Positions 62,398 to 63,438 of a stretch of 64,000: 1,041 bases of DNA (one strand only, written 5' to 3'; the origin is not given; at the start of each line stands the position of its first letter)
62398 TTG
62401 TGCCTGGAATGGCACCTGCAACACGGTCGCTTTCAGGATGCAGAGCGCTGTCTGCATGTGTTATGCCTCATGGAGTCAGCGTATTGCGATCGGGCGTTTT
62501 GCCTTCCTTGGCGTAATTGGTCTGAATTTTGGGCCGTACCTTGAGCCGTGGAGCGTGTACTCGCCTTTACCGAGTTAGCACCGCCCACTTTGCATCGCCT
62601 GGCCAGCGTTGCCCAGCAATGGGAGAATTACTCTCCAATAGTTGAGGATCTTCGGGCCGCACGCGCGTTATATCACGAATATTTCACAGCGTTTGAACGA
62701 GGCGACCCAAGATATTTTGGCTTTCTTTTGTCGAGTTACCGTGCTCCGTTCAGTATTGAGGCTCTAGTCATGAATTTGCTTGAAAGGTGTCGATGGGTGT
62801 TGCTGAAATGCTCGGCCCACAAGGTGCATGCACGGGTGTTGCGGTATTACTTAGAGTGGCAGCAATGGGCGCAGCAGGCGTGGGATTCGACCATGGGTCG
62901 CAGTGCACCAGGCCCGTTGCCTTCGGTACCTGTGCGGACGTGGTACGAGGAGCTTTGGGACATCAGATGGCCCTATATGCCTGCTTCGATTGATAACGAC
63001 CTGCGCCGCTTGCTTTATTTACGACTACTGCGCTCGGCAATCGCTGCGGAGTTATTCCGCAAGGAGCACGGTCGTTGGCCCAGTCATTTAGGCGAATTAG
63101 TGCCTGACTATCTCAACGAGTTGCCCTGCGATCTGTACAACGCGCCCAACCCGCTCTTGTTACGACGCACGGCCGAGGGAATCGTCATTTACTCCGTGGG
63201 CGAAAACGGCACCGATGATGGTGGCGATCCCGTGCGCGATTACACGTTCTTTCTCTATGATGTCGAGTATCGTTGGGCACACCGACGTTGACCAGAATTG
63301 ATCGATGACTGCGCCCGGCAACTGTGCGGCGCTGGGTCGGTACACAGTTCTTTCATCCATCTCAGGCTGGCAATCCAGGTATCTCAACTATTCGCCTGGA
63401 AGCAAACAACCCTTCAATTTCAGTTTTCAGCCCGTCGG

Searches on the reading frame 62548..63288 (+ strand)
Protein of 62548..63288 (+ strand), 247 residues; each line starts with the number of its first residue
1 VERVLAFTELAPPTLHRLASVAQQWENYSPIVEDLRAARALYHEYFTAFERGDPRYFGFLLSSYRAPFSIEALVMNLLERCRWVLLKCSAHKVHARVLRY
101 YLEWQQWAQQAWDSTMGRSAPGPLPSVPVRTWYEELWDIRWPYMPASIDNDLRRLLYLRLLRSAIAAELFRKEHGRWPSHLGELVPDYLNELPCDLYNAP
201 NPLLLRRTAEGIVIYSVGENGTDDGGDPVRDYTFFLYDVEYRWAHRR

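Call 14: search_protein_families(library=pfam, proteins=[window:62548-63288:+])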
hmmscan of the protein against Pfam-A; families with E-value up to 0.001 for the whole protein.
window:62548-63288:+ (247 aa): 0 families

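Call 72: search_protein_families(library=ncbifam, proteins=[window:62548-63288:+], max_evalue=0.01)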
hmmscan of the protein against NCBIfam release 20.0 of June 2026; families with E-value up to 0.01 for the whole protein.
window:62548-63288:+ (247 aa): 0 families

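Call 73: find_related_loci(query=window:62548-63288:+, collection=metagenome_contigs, flank=3000)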
Query window:62548-63288:+ (247 aa) in metagenome_contigs; peptide patterns used: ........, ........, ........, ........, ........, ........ (x = any residue, [..] = any of these).
54 stretches matched a pattern; 1 encode a relative of the query (tblastn E <= 1e-3); 1 distinct loci.
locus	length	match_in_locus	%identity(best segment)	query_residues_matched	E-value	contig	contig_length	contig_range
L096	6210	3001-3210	48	159-228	3e-16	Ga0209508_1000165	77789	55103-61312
